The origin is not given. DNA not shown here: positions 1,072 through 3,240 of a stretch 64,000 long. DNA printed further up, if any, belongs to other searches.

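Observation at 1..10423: Six-gene translationally coupled restriction-like operon not matching a named defence system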

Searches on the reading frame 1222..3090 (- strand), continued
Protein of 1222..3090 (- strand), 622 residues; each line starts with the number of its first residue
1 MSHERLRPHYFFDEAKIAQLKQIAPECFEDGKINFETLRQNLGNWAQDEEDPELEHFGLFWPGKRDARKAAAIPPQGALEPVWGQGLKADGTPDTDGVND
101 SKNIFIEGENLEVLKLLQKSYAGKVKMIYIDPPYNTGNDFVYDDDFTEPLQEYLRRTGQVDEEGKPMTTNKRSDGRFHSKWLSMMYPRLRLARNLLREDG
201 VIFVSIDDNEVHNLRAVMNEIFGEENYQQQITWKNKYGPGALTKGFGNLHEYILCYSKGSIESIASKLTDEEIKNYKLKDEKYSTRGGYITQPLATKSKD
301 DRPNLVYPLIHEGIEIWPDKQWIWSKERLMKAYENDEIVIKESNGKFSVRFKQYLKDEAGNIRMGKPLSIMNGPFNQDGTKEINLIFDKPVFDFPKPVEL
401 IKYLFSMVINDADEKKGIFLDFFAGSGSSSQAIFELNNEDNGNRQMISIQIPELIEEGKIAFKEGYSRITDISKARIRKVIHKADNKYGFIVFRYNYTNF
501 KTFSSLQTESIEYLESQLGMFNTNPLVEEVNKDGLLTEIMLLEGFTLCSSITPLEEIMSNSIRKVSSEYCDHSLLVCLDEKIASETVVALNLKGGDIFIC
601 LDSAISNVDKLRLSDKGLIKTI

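Call 31: find_related_loci(query=L001:9298-10776:+, collection=metagenome_contigs, flank=10000)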
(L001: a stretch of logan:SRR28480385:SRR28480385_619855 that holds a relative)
Query L001:9298-10776:+ (492 aa) in metagenome_contigs; peptide patterns used: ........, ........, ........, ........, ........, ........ (x = any residue, [..] = any of these).
257 stretches matched a pattern; 15 encode a relative of the query (tblastn E <= 1e-3); 15 distinct loci.
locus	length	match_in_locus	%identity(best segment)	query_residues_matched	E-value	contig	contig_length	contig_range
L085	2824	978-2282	48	62-486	5e-135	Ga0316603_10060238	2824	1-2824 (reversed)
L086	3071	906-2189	49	74-491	1e-130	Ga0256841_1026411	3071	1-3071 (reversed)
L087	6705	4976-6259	49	74-491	8e-125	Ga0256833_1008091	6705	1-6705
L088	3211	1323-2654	46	54-488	5e-128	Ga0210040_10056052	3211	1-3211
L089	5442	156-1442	46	65-487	4e-117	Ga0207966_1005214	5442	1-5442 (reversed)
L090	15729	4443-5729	46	65-487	8e-116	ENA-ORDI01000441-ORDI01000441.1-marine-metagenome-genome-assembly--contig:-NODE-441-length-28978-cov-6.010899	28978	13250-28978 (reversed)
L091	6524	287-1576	44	65-487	6e-109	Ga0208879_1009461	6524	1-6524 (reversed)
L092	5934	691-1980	44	65-487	1e-108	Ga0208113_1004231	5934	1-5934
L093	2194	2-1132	47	120-486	5e-114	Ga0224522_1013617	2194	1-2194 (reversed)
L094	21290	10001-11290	42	59-487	9e-106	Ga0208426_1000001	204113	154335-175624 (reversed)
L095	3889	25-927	44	195-486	2e-73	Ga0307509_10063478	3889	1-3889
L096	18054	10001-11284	48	71-488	1e-124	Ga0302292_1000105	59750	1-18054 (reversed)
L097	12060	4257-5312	32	92-461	5e-40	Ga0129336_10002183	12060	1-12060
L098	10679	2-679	30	243-475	8e-16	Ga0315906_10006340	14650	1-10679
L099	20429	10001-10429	27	80-225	8e-6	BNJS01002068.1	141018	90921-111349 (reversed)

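Call 32: find_encoding_contigs(protein=P0007, flank=10000, max_places=2)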
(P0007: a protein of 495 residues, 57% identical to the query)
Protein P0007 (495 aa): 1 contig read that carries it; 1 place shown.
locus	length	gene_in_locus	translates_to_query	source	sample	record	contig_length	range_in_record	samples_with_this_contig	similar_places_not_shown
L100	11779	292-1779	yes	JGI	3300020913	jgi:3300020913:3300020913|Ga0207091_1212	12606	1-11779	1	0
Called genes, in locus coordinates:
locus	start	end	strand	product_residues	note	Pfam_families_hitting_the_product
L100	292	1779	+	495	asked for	PF05970:PIF1, PF13245:AAA_19, PF13604:AAA_30, PF01443:Viral_helicase1 (faint), PF13401:AAA_22 (faint), PF13479:AAA_24 (faint), PF02689:Herpes_Helicase (weak), PF13538:UvrD_C_2 (faint)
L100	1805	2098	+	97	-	-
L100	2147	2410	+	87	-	-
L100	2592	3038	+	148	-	-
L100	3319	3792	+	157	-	-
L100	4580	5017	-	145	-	PF08327:AHSA1 (weak)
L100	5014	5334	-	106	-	PF01022:HTH_5, PF12840:HTH_20, PF13412:HTH_24 (faint), PF08279:HTH_11 (weak)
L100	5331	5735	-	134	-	PF10604:Polyketide_cyc2 (weak), PF08327:AHSA1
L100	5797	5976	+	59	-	-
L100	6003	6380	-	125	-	PF07681:DoxX (weak)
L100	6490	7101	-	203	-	PF02525:Flavodoxin_2, PF03358:FMN_red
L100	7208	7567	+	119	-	PF01638:HxlR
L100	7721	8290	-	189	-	-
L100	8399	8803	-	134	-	PF12587:DUF3761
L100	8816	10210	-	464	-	PF04961:FTCD_C, PF06114:Peptidase_M78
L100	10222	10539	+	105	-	-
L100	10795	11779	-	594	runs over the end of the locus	PF13964:Beta-prop_Calicin (faint), PF24681:Kelch_KLHDC2_KLHL20_DRC7, PF24981:Beta-prop_ATRN-LZTR1 (faint), PF24996:NANM (faint), PF13415:Beta-prop_FBX42 (weak), PF24681:Kelch_KLHDC2_KLHL20_DRC7, PF18911:PKD_4, PF13585:CHU_C, +3 more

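Call 33: find_encoding_contigs(protein=P0008, flank=10000, max_places=2)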
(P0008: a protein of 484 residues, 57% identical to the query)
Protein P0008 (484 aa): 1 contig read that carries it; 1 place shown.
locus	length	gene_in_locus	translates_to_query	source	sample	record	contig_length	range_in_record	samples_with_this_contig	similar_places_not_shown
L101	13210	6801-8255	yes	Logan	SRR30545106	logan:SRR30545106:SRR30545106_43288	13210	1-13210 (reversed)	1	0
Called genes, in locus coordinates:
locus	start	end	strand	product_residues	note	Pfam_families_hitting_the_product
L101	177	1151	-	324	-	-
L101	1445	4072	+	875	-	PF00580:UvrD-helicase, PF13245:AAA_19, PF13361:UvrD_C, PF13538:UvrD_C_2 (faint)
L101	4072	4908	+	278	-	PF12705:PDDEXK_1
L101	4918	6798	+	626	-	PF01555:N6_N4_Mtase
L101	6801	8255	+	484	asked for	PF02689:Herpes_Helicase (faint), PF05970:PIF1, PF13245:AAA_19, PF13401:AAA_22 (faint), PF13604:AAA_30, PF01443:Viral_helicase1 (faint), PF18335:SH3_13 (faint), PF21530:Pif1_2B_dom (weak)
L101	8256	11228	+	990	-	PF04851:ResIII, PF00270:DEAD, PF19778:RE_endonuc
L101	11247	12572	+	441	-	PF03235:GmrSD_N, PF01844:HNH, PF14279:HNH_5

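Call 34: find_encoding_contigs(protein=P0012, flank=10000, max_places=2)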
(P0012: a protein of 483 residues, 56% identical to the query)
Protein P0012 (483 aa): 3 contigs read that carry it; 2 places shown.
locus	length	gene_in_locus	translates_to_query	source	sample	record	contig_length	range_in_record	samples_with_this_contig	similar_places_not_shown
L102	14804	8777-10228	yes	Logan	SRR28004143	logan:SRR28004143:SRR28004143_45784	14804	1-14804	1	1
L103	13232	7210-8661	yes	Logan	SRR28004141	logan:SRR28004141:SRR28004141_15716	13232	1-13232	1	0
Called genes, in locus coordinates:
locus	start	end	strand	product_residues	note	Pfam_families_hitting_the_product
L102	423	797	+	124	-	PF04241:DUF423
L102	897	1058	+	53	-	-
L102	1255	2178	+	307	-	PF05066:HARE-HTH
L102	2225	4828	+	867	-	PF00580:UvrD-helicase, PF13245:AAA_19, PF13361:UvrD_C, PF13538:UvrD_C_2 (faint)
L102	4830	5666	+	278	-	PF12705:PDDEXK_1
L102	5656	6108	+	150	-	-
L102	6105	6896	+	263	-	PF13091:PLDc_2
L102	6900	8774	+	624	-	PF01555:N6_N4_Mtase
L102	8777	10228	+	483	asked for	PF02689:Herpes_Helicase (faint), PF05970:PIF1, PF13245:AAA_19, PF13401:AAA_22 (faint), PF13604:AAA_30, PF01443:Viral_helicase1 (faint), PF13479:AAA_24 (weak)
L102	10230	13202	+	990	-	PF04851:ResIII, PF00270:DEAD, PF19778:RE_endonuc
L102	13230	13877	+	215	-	PF18735:HEPN_RiboL-PSP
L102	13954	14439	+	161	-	-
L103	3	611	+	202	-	?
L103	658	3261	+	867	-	PF00580:UvrD-helicase, PF13245:AAA_19, PF13361:UvrD_C, PF13538:UvrD_C_2 (faint)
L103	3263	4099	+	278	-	PF12705:PDDEXK_1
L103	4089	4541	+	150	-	-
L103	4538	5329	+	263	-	PF13091:PLDc_2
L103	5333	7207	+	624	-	PF01555:N6_N4_Mtase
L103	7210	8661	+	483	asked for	PF02689:Herpes_Helicase (faint), PF05970:PIF1, PF13245:AAA_19, PF13401:AAA_22 (faint), PF13604:AAA_30, PF01443:Viral_helicase1 (faint), PF13479:AAA_24 (weak)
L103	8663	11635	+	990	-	PF04851:ResIII, PF00270:DEAD, PF19778:RE_endonuc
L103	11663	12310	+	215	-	PF18735:HEPN_RiboL-PSP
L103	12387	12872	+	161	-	-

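Call 35: find_encoding_contigs(protein=P0017, flank=10000, max_places=2)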
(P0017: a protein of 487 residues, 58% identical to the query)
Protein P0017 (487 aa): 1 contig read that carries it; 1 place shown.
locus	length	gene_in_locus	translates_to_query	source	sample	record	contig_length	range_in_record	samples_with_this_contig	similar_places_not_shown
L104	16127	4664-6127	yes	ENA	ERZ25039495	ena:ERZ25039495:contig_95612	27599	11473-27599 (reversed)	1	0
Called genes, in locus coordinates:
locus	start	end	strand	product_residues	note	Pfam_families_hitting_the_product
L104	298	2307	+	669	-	-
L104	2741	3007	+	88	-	-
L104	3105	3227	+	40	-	-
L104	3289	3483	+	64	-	-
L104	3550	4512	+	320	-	-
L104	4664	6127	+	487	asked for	PF05970:PIF1, PF13245:AAA_19, PF13401:AAA_22 (faint), PF13604:AAA_30, PF01443:Viral_helicase1 (faint), PF21530:Pif1_2B_dom (weak), PF02689:Herpes_Helicase (weak), PF13538:UvrD_C_2 (weak)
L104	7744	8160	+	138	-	-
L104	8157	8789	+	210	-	-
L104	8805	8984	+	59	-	-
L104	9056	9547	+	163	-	-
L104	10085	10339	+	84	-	-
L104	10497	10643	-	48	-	-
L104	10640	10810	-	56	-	-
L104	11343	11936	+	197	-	PF13505:OMP_b-brl, PF13568:OMP_b-brl_2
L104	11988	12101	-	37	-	-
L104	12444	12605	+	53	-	-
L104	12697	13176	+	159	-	-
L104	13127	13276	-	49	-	-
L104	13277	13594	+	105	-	-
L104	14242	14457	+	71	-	-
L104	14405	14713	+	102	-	-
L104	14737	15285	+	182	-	-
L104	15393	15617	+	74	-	-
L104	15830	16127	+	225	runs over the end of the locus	PF09603:Fib_succ_major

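Call 40: find_encoding_contigs(protein=P0002, flank=10000, max_places=2)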
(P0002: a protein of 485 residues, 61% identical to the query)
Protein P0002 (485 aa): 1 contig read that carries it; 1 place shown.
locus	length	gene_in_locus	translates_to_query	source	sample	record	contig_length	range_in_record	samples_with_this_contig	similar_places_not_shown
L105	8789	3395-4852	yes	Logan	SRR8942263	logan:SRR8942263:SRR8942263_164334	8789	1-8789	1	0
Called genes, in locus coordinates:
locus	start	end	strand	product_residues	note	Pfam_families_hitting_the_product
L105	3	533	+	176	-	?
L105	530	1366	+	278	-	PF12705:PDDEXK_1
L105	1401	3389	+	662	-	PF01555:N6_N4_Mtase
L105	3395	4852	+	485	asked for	PF05970:PIF1, PF13245:AAA_19, PF13604:AAA_30, PF01443:Viral_helicase1 (faint), PF13479:AAA_24 (faint), PF02689:Herpes_Helicase (weak)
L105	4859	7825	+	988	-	PF04851:ResIII, PF00270:DEAD, PF19778:RE_endonuc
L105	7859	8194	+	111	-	-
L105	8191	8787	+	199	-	?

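Call 41: find_encoding_contigs(protein=P0011, flank=10000, max_places=2)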
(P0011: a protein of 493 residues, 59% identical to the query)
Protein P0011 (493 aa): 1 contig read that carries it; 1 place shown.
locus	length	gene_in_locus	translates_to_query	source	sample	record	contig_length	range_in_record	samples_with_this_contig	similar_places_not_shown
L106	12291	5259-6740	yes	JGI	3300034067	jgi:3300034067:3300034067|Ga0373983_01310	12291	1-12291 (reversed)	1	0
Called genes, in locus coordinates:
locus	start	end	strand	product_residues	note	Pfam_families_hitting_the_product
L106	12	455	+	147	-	-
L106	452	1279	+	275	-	PF12705:PDDEXK_1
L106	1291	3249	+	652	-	PF03235:GmrSD_N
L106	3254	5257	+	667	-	PF01555:N6_N4_Mtase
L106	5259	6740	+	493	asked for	PF02689:Herpes_Helicase (faint), PF05970:PIF1, PF13604:AAA_30, PF13245:AAA_19, PF13479:AAA_24 (weak), PF21530:Pif1_2B_dom (faint), PF13538:UvrD_C_2 (weak)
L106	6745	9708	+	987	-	PF04851:ResIII, PF00270:DEAD, PF19778:RE_endonuc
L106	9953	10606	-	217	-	-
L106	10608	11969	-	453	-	PF00589:Phage_integrase (weak)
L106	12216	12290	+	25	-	?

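Call 42: find_encoding_contigs(protein=P0013, flank=10000, max_places=2)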
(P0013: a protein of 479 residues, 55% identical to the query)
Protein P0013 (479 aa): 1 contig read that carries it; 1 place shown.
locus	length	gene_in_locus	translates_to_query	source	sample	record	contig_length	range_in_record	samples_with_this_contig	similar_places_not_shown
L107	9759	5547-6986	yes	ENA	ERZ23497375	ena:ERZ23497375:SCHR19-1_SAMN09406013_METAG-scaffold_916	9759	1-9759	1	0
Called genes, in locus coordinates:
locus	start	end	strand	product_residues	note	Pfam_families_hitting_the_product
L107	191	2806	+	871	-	PF00580:UvrD-helicase, PF13245:AAA_19, PF13361:UvrD_C, PF13538:UvrD_C_2 (faint)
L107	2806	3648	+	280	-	PF12705:PDDEXK_1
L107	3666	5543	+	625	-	PF01555:N6_N4_Mtase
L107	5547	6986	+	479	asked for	PF13245:AAA_19, PF05970:PIF1, PF13604:AAA_30, PF01443:Viral_helicase1 (faint), PF13479:AAA_24 (weak), PF02689:Herpes_Helicase (weak), PF13538:UvrD_C_2 (weak)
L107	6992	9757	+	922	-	?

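Call 61: search_solved_structures(query=L001:10780-13746:+, max_evalue=0.001)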
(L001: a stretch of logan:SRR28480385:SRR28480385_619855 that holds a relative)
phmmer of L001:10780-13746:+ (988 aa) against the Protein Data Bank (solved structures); distinct sequences matched with E-value up to 0.001: 1.
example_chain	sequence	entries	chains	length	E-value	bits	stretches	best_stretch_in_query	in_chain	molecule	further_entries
4zcf_C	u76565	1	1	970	3.2e-46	161.2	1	52-588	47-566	Restriction endonuclease EcoP15I, restriction subunit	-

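Call 75: search_dna_similar(query=L001:9298-10776:+, collection=plasmids, mode=protein, max_rows=15, max_evalue=1e-30)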
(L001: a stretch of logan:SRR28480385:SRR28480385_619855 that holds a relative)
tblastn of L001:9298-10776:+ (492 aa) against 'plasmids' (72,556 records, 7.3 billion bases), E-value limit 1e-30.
Records with a match: 25; places in all: 27; records where one place covers at least 80% of the query: 21.
Best place of each record, by identity: <60% 25.
By first word of the organism name: Acinetobacter 5; Vibrio 4; Lactobacillus 4; Bacteroides 2; Parabacteroides 2; Alteromonas 2; Prevotella 1; Phocaeicola 1; Marinobacter 1; Escherichia 1; and 2 more.
By predicted mobility (MOB-suite, as given by PLSDB): non-mobilizable 21; conjugative 2; mobilizable 2.
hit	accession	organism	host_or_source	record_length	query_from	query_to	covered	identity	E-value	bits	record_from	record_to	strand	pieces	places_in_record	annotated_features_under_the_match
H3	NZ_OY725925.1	Bacteroides finegoldii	-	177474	76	492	85%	45.4%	2e-112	372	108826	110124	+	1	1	tetratricopeptide repeat protein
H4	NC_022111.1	Prevotella sp. oral taxon 299 str. F0039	Homo sapiens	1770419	76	492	85%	44.6%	2e-102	343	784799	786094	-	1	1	none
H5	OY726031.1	Phocaeicola massiliensis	-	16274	75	492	85%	43.1%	3e-100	337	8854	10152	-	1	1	record has no annotation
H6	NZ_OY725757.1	Parabacteroides distasonis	-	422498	75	492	85%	43.1%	1e-102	344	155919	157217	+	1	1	tetratricopeptide repeat protein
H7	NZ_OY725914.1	Bacteroides finegoldii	-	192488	76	489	84%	42.0%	9e-100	336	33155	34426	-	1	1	HRDC domain-containing protein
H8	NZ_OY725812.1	Parabacteroides distasonis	-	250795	80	486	83%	41.9%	4e-104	348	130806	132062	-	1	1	HRDC domain-containing protein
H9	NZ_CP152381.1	Marinobacter sp. SBY-1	mixed culture,aerobic biological filter ...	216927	74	486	84%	38.3%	1e-76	269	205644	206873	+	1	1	AAA family ATPase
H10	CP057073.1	Escherichia coli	culture,Pooled cattle faecal samples ...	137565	87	486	81%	36.8%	9e-67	240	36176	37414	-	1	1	AAA family ATPase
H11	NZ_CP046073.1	Sulfurimonas aquatica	cell culture,lake water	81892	86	491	83%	35.3%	5e-52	197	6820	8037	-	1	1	helix-turn-helix domain-containing protein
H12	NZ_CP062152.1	Vibrio parahaemolyticus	oyster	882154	87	489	82%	35.3%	2e-65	236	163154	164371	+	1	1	AAA family ATPase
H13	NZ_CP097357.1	Vibrio parahaemolyticus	oyster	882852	87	489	82%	35.3%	2e-65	236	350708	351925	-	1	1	AAA family ATPase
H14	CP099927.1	Vibrio parahaemolyticus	Anadara tuberculosa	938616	87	489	82%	35.0%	3e-63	230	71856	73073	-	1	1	none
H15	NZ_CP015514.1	Vibrio vulnificus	Mactra veneriformis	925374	87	489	82%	35.0%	1e-61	225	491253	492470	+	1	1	AAA family ATPase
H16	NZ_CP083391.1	Lactobacillus crispatus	Homo sapiens,Whole organism,urine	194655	69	489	86%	33.0%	3e-55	206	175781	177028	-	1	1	DEAD/DEAH box helicase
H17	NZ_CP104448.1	Acinetobacter baumannii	Homo sapiens,sputum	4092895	78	490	84%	32.6%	4e-43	171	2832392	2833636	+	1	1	none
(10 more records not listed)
